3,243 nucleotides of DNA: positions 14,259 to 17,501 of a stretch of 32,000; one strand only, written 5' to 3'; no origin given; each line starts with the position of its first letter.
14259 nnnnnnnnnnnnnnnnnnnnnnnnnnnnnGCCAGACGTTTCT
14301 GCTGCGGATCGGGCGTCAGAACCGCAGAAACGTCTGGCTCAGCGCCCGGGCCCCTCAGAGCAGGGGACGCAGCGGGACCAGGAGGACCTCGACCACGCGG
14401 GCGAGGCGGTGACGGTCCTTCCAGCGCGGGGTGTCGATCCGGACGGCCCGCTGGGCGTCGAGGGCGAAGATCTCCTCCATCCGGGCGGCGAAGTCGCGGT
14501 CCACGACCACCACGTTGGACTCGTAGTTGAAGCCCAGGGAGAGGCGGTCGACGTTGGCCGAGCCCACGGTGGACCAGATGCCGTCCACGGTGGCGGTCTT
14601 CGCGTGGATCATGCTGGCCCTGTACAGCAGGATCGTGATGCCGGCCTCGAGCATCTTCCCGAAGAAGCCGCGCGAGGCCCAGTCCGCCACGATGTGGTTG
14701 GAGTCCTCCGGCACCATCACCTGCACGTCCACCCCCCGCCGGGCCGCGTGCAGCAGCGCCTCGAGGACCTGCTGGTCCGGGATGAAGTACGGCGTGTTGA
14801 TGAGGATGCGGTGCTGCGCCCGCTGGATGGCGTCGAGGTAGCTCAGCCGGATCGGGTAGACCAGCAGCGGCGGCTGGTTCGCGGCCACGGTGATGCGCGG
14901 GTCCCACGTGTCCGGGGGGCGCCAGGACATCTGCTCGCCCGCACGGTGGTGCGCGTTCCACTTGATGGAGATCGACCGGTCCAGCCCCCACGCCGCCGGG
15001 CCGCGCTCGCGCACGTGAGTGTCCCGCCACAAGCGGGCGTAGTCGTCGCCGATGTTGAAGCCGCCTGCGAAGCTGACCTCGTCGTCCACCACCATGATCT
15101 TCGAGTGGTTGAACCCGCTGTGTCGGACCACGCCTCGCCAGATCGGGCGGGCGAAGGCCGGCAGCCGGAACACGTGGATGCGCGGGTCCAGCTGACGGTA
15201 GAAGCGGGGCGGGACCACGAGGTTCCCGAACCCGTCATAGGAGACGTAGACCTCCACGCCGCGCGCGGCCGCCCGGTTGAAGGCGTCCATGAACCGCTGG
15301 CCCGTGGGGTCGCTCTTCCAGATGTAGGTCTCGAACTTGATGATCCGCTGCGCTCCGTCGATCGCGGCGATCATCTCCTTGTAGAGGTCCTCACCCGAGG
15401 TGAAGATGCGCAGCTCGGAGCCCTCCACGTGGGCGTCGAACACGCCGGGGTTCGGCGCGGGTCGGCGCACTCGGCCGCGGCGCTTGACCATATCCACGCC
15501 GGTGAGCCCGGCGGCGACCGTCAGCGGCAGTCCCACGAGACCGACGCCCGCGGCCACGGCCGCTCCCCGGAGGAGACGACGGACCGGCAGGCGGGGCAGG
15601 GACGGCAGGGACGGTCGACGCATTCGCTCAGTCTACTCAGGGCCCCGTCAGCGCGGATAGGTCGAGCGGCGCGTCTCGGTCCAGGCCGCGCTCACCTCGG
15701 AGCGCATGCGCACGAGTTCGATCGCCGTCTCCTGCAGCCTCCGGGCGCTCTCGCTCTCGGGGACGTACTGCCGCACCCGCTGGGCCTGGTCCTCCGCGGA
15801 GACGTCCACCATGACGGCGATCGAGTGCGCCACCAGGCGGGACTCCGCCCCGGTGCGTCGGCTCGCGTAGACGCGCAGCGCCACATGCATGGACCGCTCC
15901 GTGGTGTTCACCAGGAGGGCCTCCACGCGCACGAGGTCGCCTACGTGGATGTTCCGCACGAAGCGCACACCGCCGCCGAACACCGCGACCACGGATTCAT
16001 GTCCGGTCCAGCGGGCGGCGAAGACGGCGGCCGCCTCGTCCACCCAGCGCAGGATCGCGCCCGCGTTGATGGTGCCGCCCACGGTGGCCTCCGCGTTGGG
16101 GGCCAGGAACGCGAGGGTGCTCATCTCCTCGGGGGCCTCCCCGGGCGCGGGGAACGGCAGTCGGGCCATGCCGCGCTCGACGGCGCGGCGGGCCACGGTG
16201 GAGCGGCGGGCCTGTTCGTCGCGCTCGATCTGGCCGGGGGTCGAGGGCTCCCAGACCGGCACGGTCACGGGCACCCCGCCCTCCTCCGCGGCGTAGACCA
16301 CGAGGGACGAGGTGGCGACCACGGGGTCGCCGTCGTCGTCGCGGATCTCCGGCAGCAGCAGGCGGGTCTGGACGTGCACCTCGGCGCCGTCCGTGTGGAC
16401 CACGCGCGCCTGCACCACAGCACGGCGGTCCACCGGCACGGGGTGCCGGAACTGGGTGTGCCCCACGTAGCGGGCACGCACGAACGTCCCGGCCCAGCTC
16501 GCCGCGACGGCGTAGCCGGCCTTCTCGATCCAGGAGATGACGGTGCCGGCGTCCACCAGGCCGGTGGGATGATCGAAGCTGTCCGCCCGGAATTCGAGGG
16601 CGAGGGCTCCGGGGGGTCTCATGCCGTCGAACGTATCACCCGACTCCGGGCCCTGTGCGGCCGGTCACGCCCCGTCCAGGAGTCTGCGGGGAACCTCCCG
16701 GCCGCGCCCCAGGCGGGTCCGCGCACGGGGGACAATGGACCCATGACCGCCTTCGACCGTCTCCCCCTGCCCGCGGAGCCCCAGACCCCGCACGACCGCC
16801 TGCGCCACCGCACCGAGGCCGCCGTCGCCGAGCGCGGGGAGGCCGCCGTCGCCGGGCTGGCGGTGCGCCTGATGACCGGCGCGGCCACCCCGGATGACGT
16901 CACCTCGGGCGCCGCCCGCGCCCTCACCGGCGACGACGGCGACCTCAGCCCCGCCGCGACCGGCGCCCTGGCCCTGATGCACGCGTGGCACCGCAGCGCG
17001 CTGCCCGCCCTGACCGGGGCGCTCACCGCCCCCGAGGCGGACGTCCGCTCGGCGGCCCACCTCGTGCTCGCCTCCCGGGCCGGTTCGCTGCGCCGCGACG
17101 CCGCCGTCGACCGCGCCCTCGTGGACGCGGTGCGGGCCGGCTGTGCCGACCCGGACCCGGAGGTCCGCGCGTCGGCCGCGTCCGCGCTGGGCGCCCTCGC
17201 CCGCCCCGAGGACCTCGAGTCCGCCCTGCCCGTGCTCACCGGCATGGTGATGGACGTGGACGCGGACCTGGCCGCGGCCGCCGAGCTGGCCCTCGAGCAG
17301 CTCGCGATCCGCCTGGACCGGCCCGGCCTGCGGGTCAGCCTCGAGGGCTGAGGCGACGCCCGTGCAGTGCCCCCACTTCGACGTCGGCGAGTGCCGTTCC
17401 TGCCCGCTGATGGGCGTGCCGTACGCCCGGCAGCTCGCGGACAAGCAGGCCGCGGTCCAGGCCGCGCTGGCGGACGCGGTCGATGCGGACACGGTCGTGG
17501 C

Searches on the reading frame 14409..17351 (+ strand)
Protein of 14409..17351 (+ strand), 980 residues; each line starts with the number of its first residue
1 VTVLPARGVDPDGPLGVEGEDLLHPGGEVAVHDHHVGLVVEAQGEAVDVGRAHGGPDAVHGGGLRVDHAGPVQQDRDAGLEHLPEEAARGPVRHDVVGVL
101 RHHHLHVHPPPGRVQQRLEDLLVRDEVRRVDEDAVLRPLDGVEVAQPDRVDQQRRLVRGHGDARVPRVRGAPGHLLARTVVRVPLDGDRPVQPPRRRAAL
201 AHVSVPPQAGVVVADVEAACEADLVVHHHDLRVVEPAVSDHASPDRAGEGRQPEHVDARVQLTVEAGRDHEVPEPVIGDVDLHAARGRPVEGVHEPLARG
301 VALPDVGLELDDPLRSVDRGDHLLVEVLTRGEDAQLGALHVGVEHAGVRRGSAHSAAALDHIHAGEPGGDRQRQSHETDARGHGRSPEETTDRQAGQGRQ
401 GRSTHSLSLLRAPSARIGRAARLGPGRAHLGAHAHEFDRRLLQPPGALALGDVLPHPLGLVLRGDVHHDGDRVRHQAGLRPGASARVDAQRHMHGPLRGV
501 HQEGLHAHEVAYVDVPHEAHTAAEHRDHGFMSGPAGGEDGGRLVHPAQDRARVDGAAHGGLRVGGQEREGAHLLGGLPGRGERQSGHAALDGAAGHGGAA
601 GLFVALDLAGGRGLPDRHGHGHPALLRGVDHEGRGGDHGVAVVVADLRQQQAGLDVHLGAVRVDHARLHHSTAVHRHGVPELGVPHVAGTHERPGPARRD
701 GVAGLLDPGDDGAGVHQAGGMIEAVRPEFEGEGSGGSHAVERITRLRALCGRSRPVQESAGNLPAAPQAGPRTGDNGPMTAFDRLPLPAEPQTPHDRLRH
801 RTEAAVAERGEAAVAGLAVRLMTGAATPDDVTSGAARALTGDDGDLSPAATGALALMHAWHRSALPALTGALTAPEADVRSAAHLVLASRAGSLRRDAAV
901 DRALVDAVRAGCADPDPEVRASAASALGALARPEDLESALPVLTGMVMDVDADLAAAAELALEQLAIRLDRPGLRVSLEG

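Call 9: search_protein_families(library=pfam, proteins=[window:14409-17351:+])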
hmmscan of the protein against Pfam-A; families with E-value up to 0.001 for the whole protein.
window:14409-17351:+ (980 aa): 2 families
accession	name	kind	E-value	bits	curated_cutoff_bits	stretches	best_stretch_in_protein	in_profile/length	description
PF13646.12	HEAT_2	-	4.5e-07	30.5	27.7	1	867-963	3-88/88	HEAT repeats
PF02985.28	HEAT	-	2.8e-06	27.5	23.5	1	904-931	1-28/31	HEAT repeat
